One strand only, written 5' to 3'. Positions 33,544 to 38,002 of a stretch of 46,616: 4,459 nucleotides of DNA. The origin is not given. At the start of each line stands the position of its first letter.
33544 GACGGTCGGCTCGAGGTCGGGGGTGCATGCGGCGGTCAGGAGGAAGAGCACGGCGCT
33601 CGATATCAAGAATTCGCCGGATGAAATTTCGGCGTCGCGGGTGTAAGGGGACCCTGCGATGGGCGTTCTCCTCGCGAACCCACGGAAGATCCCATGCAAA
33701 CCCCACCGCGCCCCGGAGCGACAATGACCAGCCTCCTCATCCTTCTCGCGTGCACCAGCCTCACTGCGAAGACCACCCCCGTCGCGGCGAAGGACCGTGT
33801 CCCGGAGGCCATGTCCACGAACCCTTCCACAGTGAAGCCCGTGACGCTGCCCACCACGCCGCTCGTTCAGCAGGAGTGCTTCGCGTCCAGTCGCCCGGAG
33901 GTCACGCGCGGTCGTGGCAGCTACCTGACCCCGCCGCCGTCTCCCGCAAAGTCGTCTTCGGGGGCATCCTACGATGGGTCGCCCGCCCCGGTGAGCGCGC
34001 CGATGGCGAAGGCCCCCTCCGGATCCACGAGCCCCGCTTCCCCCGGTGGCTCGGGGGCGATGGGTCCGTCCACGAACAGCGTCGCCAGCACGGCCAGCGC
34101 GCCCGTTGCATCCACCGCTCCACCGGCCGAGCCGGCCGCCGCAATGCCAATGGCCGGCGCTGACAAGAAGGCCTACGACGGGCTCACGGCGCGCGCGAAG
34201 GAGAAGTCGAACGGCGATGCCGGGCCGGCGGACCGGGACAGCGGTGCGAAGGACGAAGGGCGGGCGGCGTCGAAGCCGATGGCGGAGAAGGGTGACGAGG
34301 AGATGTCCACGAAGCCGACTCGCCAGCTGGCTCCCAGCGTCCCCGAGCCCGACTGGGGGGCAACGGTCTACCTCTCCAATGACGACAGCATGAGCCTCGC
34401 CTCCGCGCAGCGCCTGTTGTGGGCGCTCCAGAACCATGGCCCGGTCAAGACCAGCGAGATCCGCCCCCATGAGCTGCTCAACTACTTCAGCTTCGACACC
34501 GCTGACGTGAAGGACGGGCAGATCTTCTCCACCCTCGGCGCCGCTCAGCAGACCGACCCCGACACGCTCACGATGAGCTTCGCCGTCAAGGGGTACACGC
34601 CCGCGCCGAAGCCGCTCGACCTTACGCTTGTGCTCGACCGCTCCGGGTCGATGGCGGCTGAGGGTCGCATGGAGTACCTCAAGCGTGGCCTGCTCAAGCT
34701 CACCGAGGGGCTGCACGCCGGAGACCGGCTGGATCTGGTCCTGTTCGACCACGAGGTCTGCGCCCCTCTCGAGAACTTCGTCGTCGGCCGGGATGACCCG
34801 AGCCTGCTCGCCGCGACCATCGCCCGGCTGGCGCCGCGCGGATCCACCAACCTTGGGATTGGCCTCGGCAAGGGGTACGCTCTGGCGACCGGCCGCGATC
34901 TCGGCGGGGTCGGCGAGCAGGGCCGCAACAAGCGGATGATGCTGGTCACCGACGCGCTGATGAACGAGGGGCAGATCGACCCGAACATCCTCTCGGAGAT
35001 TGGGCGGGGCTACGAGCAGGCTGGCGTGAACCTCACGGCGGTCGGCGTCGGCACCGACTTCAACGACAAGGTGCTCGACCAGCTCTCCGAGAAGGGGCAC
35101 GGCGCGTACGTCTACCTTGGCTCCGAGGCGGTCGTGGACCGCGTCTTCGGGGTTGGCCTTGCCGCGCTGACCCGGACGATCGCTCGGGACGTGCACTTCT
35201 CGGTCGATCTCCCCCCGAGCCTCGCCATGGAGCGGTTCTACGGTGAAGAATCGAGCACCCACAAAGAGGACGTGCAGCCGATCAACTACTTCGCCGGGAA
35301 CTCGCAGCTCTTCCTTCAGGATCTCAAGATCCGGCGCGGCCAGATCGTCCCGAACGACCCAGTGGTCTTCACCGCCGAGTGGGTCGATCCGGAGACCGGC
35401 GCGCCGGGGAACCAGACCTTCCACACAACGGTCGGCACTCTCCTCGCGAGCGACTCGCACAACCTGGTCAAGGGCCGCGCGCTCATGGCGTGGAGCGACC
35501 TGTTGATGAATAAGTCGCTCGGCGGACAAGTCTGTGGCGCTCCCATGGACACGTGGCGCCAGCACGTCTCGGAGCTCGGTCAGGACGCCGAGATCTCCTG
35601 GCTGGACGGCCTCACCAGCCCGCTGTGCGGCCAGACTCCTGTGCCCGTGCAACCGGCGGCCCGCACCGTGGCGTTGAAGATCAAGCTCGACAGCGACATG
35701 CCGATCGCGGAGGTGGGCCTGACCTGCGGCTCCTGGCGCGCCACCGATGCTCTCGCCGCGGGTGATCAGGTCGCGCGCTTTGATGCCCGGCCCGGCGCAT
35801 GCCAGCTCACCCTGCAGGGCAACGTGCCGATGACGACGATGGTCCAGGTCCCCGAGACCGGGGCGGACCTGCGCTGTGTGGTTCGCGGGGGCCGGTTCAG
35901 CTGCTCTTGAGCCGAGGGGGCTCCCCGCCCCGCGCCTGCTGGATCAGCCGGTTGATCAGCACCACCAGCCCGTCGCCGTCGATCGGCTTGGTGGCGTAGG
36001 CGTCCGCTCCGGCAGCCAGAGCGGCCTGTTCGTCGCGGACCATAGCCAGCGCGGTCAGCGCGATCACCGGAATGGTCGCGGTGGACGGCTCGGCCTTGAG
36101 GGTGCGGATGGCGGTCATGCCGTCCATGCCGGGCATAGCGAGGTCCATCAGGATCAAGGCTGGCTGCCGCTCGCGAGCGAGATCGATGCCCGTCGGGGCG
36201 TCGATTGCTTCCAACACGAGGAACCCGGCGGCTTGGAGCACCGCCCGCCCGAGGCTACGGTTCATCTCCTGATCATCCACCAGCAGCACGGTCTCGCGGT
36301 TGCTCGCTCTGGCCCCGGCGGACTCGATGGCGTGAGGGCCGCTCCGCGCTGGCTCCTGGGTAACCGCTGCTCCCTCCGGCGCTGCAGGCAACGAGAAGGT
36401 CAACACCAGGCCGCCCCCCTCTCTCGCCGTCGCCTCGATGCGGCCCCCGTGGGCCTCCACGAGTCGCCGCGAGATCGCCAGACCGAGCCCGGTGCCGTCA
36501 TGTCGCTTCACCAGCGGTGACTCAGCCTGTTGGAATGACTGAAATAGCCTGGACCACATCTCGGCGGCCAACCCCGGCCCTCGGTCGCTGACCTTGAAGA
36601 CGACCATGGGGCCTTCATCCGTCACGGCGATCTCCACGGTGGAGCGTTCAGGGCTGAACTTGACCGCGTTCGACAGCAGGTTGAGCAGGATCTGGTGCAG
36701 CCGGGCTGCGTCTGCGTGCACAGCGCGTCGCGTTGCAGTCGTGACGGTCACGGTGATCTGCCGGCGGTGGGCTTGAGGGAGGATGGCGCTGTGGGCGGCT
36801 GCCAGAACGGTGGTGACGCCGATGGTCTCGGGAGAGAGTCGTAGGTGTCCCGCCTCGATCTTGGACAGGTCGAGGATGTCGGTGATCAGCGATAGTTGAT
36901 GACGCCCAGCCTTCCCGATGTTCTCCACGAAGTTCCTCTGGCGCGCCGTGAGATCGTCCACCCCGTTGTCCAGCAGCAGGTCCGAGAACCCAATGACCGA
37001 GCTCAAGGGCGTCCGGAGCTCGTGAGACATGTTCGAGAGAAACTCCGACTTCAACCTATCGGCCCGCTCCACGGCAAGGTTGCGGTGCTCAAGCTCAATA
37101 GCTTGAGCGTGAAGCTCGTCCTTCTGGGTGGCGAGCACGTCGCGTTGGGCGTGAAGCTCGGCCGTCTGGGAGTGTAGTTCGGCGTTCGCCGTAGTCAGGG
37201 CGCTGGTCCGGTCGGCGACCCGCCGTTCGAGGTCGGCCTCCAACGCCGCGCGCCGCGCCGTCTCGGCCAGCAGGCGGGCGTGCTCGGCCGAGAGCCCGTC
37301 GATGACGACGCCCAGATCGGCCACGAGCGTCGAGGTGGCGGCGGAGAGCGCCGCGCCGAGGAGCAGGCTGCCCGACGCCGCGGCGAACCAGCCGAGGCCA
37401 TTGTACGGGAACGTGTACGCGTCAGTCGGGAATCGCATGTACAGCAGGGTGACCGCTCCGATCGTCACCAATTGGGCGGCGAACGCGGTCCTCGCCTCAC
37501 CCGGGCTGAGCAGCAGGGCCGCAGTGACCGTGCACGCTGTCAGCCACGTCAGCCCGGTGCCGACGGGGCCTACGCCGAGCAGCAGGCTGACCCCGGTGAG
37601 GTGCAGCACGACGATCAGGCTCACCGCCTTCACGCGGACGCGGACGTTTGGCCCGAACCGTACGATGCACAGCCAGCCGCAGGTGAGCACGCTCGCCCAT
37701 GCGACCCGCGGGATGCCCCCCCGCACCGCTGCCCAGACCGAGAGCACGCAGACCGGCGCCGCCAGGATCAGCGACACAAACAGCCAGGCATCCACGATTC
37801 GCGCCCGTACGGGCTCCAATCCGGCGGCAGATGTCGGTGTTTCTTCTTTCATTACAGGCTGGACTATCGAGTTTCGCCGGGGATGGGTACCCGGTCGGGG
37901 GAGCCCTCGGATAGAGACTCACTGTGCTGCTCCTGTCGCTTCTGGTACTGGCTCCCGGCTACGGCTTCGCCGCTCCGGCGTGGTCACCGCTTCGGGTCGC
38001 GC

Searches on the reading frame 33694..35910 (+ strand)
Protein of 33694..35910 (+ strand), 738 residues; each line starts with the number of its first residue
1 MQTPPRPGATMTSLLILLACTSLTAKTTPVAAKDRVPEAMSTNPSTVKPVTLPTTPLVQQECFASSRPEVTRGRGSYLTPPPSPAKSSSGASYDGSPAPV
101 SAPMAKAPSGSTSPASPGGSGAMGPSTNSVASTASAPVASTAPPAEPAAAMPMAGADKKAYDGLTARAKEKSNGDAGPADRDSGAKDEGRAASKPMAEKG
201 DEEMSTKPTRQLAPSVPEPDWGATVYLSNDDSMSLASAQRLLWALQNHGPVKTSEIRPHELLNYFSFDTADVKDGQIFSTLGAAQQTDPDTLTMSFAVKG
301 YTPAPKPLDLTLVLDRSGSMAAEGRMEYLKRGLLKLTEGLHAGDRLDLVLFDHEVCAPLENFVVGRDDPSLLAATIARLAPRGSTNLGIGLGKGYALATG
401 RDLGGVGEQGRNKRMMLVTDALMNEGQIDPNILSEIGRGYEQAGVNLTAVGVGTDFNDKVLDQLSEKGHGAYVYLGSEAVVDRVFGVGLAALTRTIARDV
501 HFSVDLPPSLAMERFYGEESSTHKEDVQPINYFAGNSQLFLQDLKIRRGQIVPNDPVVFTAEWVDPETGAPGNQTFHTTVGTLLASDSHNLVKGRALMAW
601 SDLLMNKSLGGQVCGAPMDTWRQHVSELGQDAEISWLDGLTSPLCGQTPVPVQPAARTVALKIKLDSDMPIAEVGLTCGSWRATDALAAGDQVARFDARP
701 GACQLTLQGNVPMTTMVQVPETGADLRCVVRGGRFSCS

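Call 54: search_protein_families(library=pfam, proteins=[window:33694-35910:+], max_evalue=0.00001)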
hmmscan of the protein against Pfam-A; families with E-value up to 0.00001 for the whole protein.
window:33694-35910:+ (738 aa): 2 families
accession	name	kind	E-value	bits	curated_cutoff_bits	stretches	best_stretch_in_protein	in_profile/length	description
PF00092.34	VWA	-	5.2e-09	37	23.8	1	309-474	1-160/174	von Willebrand factor type A domain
PF13519.12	VWA_2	-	1.2e-07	32.7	27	1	311-421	2-106/107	von Willebrand factor type A domain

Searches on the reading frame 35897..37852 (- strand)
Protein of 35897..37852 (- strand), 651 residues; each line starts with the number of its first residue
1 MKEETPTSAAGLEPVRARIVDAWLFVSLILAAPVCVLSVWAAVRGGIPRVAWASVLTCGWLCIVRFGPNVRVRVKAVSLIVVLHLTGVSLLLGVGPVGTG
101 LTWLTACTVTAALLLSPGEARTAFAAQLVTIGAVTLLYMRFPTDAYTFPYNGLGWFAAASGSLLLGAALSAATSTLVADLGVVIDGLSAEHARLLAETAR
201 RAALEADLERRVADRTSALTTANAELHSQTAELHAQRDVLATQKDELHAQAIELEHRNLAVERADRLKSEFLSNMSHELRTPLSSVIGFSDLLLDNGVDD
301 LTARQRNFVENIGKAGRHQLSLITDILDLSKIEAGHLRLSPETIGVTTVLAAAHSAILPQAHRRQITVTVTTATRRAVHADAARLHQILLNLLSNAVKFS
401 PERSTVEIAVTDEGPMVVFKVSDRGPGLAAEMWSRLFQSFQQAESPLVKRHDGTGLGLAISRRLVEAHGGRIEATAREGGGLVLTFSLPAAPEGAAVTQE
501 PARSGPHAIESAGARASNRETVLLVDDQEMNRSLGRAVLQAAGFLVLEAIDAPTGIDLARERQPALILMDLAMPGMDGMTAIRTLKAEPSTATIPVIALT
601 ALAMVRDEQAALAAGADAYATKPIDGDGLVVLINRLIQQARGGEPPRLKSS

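Call 54: search_protein_families(library=pfam, proteins=[window:35897-37852:-], max_evalue=0.00001)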
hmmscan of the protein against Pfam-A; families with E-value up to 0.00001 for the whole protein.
window:35897-37852:- (651 aa): 4 families
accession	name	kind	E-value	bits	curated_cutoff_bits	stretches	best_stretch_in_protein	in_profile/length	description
PF02518.31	HATPase_c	-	3.7e-26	92.2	26.4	1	381-491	2-110/111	Histidine kinase-, DNA gyrase B-, and HSP90-like ATPase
PF00072.30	Response_reg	-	2.2e-22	79.7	30.2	1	522-633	1-110/111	Response regulator receiver domain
PF00512.31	HisKA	-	3.5e-20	72.2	26.9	1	268-335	2-66/66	His Kinase A (phospho-acceptor) domain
PF20969.2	MASE11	-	5.1e-19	69.2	27.3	1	16-179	3-167/168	MASE11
